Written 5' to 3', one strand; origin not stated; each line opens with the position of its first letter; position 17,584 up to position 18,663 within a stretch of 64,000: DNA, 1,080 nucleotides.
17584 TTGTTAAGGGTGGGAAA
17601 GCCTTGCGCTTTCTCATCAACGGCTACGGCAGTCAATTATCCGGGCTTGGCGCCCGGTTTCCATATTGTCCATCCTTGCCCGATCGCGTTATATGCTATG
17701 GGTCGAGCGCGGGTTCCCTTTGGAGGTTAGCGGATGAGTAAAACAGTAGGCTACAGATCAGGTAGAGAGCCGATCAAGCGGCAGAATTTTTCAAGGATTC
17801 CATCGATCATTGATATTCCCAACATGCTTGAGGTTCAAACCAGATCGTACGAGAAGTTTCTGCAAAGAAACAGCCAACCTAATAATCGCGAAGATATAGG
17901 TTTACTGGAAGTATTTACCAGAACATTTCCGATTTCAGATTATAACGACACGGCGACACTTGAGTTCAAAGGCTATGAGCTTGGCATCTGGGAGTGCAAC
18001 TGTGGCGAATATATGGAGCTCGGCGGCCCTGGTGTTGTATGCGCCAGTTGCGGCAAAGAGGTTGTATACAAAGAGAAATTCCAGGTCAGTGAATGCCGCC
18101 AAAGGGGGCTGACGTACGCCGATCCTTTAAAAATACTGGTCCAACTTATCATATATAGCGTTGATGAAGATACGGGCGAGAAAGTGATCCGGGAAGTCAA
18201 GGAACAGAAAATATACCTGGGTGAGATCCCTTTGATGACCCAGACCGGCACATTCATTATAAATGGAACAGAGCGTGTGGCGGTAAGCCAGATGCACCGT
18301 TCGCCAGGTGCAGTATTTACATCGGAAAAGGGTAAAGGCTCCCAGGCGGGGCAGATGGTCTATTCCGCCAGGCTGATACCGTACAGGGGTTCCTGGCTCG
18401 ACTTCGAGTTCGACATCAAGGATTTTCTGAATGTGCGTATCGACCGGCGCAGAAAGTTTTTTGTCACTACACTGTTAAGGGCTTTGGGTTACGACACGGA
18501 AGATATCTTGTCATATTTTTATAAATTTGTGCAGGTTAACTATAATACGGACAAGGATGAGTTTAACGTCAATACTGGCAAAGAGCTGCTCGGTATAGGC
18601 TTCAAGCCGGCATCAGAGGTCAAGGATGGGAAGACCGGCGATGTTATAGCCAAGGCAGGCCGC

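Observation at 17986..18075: Four-cysteine zinc-ribbon-like insertion in the N-terminal region of RpoB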

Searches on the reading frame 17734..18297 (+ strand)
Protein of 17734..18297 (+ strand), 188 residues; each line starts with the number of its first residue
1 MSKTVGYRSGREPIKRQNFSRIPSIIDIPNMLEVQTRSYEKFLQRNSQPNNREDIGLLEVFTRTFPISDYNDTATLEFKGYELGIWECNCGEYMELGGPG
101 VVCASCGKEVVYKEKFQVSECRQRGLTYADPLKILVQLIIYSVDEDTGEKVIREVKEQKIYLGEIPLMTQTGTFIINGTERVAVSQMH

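Call 8: find_homologous_proteins(query=window:17734-18297:+)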
Query seq(188 aa) (188 aa): 366 proteins with E <= 0.001 among 387 candidates; the best 120 are listed.
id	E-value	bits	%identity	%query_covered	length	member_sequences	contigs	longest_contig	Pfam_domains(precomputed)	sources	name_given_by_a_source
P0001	1.1e-71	259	64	93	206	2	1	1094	PF04563.21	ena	-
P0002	5.4e-71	256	63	93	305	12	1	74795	PF04561.20,PF04563.21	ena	-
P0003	1.0e-70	256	63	95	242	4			PF04563.21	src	-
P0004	9.4e-66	239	75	74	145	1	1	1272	-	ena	-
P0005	2.2e-65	238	55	100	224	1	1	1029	PF04563.21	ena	-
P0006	5.4e-60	221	46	100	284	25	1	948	PF04563.21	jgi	-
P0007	5.4e-59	217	44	100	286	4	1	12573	PF04563.21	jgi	-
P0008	8.9e-57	210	43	100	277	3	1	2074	PF04563.21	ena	-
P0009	3.1e-53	199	50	100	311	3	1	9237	PF04561.20,PF04563.21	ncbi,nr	ncbi:MAG TPA: hypothetical protein QF870_06875, partial [Nitrospinota bacterium]|nr:hypothetical pro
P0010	4.0e-53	198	45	91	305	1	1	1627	PF04563.21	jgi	jgi:DNA-directed RNA polymerase subunit beta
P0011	5.2e-52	195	52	92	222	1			PF04563.21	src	-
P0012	2.9e-49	186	50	95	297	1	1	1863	-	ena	-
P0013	5.8e-47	178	49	96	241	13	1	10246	PF04563.21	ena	-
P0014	1.8e-45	173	51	92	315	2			PF04561.20,PF04563.21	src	-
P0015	3.8e-45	172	49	92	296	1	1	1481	PF04561.20,PF04563.21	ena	-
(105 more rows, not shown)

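Call 36: find_encoding_contigs(protein=P0013, flank=8000, max_places=3)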
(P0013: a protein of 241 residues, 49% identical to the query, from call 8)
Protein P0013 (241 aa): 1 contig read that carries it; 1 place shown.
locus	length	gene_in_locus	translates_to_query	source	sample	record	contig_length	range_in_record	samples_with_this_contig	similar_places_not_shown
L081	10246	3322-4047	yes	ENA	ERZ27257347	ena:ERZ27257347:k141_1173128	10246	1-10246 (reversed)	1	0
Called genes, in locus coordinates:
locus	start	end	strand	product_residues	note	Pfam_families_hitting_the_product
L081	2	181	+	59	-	?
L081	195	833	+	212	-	PF02357:NusG, PF00467:KOW (weak)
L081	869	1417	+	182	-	PF03946:Ribosomal_L11_N, PF00298:Ribosomal_L11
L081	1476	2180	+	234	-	PF00687:Ribosomal_L1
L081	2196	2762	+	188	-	PF00466:Ribosomal_L10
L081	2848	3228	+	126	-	PF16320:Ribosomal_L12_N, PF00542:Ribosomal_L12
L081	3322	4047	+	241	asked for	PF04563:RNA_pol_Rpb2_1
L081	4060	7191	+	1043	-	PF04561:RNA_pol_Rpb2_2, PF04565:RNA_pol_Rpb2_3, PF10385:RNA_pol_Rpb2_45, PF00562:RNA_pol_Rpb2_6, PF04560:RNA_pol_Rpb2_7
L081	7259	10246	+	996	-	?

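Call 37: find_encoding_contigs(protein=P0009, flank=8000, max_places=3)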
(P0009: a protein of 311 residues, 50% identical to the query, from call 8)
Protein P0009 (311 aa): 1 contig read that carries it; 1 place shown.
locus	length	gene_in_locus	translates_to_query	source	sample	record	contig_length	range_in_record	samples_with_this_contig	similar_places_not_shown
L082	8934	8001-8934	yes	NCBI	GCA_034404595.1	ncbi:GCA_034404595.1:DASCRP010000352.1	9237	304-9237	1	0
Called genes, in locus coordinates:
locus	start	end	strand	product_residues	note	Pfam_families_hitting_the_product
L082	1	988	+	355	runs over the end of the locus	PF00154:RecA_N, PF06745:ATPase (faint), PF08423:Rad51, PF27531:MT3502_N (weak), PF21096:RecA_C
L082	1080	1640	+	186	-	PF21982:RecX_HTH1, PF02631:RecX_HTH2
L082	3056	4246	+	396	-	PF00009:GTP_EFTU, PF03144:GTP_EFTU_D2, PF03143:GTP_EFTU_D3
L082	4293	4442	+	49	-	PF00471:Ribosomal_L33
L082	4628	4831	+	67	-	PF00584:SecE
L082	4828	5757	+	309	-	PF02357:NusG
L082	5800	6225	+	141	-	PF03946:Ribosomal_L11_N, PF00298:Ribosomal_L11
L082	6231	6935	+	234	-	PF00687:Ribosomal_L1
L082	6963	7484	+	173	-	PF00466:Ribosomal_L10, PF27436:RL10_C (weak)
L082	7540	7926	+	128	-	PF16320:Ribosomal_L12_N, PF00542:Ribosomal_L12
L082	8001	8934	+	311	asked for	PF04563:RNA_pol_Rpb2_1, PF04561:RNA_pol_Rpb2_2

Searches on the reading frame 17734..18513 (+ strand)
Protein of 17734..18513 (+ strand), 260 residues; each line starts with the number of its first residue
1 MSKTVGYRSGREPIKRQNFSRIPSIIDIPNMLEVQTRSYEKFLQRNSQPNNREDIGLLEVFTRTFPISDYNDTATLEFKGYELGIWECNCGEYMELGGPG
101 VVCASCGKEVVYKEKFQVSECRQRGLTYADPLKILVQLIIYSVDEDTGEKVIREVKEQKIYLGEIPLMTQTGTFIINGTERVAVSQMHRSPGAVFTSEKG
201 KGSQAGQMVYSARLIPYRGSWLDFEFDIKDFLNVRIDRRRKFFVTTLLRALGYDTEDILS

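Call 5: search_solved_structures(query=window:17734-18495:+, show_alignments=4)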
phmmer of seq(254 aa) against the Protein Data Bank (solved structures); distinct sequences matched with E-value up to 0.001: 53.
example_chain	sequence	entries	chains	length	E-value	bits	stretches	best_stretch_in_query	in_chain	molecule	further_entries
7ye1_C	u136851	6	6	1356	3.5e-70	240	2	114-254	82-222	DNA-directed RNA polymerase subunit beta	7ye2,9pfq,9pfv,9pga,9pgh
6j9e_C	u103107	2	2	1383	4.3e-65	223.3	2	116-254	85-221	DNA-directed RNA polymerase subunit beta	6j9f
7f0r_C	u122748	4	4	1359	4.9e-65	223.1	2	115-253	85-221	DNA-directed RNA polymerase subunit beta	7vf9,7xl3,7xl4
7xya_C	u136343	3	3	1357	5.5e-65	222.9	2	115-253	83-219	DNA-directed RNA polymerase subunit beta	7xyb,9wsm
6awb_03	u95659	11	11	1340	5.9e-59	203.2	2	116-253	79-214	DNA-directed RNA polymerase subunit beta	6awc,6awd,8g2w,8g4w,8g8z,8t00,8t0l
8hkc_C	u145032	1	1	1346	6e-59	203.2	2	116-253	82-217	DNA-directed RNA polymerase subunit beta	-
8g7e_I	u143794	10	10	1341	6e-59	203.2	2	116-253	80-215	DNA-directed RNA polymerase subunit beta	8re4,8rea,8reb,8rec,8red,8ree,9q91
5uaq_C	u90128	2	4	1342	6e-59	203.2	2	116-253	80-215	DNA-directed RNA polymerase subunit beta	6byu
10ma_I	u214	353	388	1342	6e-59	203.2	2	116-253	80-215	DNA-directed RNA polymerase subunit beta | Escherichia coli RNA polymerase beta subunit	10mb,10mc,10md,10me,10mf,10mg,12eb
5uaj_C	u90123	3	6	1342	6e-59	203.2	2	116-253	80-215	DNA-directed RNA polymerase subunit beta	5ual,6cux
3lu0_C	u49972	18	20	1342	6e-59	203.2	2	116-253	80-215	DNA-directed RNA polymerase subunit beta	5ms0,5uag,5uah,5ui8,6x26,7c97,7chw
7mkn_C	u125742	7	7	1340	6.2e-59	203.1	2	116-253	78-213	DNA-directed RNA polymerase subunit beta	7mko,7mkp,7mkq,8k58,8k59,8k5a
6n4c_C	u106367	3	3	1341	6.3e-59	203.1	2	116-253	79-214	DNA-directed RNA polymerase subunit beta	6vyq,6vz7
9gdo_C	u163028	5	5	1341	6.4e-59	203.1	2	116-252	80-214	DNA-directed RNA polymerase subunit beta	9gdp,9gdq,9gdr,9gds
6wmp_C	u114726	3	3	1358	8.5e-53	183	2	115-253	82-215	DNA-directed RNA polymerase subunit beta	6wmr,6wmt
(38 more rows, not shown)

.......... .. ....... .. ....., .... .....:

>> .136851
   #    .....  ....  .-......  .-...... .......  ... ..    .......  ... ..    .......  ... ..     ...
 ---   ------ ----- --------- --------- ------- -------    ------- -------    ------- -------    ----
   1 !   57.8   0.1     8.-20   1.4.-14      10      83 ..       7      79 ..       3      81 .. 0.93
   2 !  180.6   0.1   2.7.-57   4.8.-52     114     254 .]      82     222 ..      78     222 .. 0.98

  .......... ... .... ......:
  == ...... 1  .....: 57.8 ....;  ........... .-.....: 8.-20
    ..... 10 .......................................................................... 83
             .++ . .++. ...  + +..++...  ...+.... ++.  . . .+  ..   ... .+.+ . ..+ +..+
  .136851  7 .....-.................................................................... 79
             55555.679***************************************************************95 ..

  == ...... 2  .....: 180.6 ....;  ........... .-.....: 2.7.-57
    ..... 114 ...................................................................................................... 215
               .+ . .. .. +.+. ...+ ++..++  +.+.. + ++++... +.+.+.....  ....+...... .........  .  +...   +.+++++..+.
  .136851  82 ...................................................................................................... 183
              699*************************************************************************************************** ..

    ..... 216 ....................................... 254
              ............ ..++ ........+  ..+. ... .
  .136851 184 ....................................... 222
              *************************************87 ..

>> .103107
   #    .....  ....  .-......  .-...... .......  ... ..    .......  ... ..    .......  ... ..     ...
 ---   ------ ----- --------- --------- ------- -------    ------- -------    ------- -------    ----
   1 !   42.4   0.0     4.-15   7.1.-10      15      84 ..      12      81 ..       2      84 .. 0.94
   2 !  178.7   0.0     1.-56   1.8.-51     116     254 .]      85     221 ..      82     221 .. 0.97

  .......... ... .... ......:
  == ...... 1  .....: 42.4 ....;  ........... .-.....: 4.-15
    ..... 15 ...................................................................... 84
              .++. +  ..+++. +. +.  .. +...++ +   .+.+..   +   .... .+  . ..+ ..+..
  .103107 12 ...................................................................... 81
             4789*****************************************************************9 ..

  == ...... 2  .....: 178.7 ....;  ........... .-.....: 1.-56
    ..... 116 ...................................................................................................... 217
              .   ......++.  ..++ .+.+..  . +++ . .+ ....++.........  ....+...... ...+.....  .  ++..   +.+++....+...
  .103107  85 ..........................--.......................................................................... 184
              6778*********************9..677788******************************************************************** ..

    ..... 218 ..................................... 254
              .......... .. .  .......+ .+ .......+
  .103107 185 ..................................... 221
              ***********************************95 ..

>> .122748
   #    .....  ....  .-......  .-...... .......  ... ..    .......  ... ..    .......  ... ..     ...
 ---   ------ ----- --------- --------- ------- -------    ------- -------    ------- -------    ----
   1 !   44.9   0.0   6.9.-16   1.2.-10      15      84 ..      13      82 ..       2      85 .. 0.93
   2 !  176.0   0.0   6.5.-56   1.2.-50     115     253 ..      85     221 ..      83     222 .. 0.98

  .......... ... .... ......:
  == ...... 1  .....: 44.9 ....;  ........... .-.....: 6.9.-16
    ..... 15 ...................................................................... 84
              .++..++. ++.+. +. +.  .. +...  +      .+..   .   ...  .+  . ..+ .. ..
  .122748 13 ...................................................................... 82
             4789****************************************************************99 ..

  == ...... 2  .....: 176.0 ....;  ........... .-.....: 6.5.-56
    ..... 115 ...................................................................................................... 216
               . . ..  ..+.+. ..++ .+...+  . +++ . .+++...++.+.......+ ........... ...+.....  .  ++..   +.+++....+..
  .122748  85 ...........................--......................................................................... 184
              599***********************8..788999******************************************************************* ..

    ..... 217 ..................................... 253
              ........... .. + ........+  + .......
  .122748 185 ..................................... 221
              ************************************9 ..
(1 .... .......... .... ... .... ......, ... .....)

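Call 31: predict_structure(alignment_id=A3)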
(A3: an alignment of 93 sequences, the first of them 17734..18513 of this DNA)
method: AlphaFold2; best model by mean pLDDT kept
length: 260 residues; sequences in the alignment: 93
mean_pLDDT: 81.1   pTM: 0.57
mean pLDDT of the five models: 81.1, 81.0, 80.8, 80.7, 79.9
residues with pLDDT >= 90: 113; 70-90: 91; 50-70: 31; < 50: 25
segments of 3 or more residues with pLDDT < 50: 1-13, 23-26, 185-188
pLDDT, mean of each block of 10 residues (from residue 1): 37 49 52 80 92 94 93 92 93 91 92 92 92 95 85 93 91 84 56 74 69 72 83 81 89 87
secondary structure, 60 per line:
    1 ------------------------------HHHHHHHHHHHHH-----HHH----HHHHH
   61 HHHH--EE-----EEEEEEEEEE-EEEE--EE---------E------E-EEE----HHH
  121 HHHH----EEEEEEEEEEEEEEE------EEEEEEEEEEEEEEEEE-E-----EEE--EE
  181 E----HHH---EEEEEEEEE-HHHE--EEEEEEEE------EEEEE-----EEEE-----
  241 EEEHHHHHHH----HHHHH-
elements in order: H31-43 H56-64 E74-83 E85-88 E111-113 H118-124 E129-143 E150-166 E174-176 E179-181 E192-200 E208-215 E222-226 E232-235 E241-243 H244-250 H255-259

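Call 67: search_protein_families(library=pfam, proteins=[window:17734-18513:+], max_evalue=1)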
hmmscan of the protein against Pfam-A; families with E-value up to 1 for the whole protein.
window:17734-18513:+ (260 aa): 3 families
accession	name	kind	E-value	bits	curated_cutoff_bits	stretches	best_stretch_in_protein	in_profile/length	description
PF04563.20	RNA_pol_Rpb2_1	-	1.3e-14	54.7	28.2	1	33-210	4-162/203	RNA polymerase beta subunit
PF04561.19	RNA_pol_Rpb2_2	-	7.6e-06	26.2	21.7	1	189-259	1-70/190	RNA polymerase Rpb2, domain 2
PF01780.25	Ribosomal_L37ae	-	0.11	13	21.9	0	102-129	35-62/85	Ribosomal L37ae protein family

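Call 80: fold_search(model_id=the predicted structure, library=pdb)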
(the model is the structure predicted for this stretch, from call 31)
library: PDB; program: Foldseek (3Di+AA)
matches with E <= 10: 608; with E <= 0.001: 304
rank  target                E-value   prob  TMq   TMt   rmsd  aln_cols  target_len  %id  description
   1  8pen_I                8.1e-19  1.00  0.45  0.10   9.4       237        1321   44  fully recruited RfaH bound to E. coli transcription complex paused at ops site (alternative state of RfaH) (released 2024-04-24)
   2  9pfq_C                3.6e-18  1.00  0.47  0.10   9.6       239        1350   48  The cryo-EM structure of C. crescentus DriD-ssDNA-RNAP-Sigma73-bapE promoter transcription activation complex (released 2026-02-25)
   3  6asx_I                3.8e-18  1.00  0.44  0.10   9.6       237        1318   44  CryoEM structure of E.coli his pause elongation complex (released 2018-03-28)
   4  7ubn_C                4.2e-18  1.00  0.45  0.10   9.5       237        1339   45  Transcription antitermination complex: NusA-containing "engaged" Qlambda-loading complex (released 2022-09-28)
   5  7xug_I                4.2e-18  1.00  0.44  0.10   9.4       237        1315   44  cryo-EM structure of HK022 putRNA-less E.coli RNA polymerase elongation complex (released 2022-08-10)
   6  8to6_I                6.9e-18  1.00  0.45  0.10   9.6       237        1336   45  Escherichia coli RNA polymerase unwinding intermediate (I1d) at the lambda PR promoter (released 2024-07-03)
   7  8hkc_C                1.0e-17  1.00  0.45  0.11  10.0       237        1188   45  Cryo-EM structure of E. coli RNAP sigma32 complex (released 2023-05-31)
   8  6pss_I                1.1e-17  1.00  0.45  0.11   8.9       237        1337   45  Escherichia coli RNA polymerase promoter unwinding intermediate (TRPi1.5a) with TraR and mutant rpsT P2 promoter (released 2020-03-25)
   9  8ph9_I                1.3e-17  1.00  0.45  0.10   9.9       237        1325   45  E. coli RNA polymerase paused at ops site (non-complementary scaffold) (released 2024-04-24)
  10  9gdo_C                1.4e-17  1.00  0.45  0.10   9.7       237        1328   44  Cryo-EM structure of Vibrio cholerae RNA polymerase holoenzyme bound to an ompU promoter DNA fragment (released 2025-12-17)
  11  8to8_I                1.6e-17  1.00  0.45  0.10   9.7       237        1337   45  Escherichia coli RNA polymerase unwinding intermediate (I1b) at the lambda PR promoter (released 2024-07-03)
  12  8sy7_I                1.6e-17  1.00  0.45  0.11   9.5       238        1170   45  E. coli DNA-directed RNA polymerase transcription elongation complex bound the unnatural dB-STP base pair in the activ (released 2023-12-27)
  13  9pgh_C                2.1e-17  1.00  0.47  0.10   9.6       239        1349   48  The cryo-EM structure of C. crescentus RNAP-Sigma73-CCNA_03891/CCNA_01149 promoter complex (released 2026-02-25)
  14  8szw_I                2.6e-17  1.00  0.44  0.10   9.5       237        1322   44  Reconstituted E. coli RNA polymerase post-termination complex on negatively-supercoiled DNA: open duplex DNA (rPTCo) (released 2025-04-02)
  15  6ldi_C                2.7e-17  1.00  0.45  0.10   9.6       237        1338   45  The cryo-EM structure of E. coli CueR transcription activation complex (released 2020-09-30)
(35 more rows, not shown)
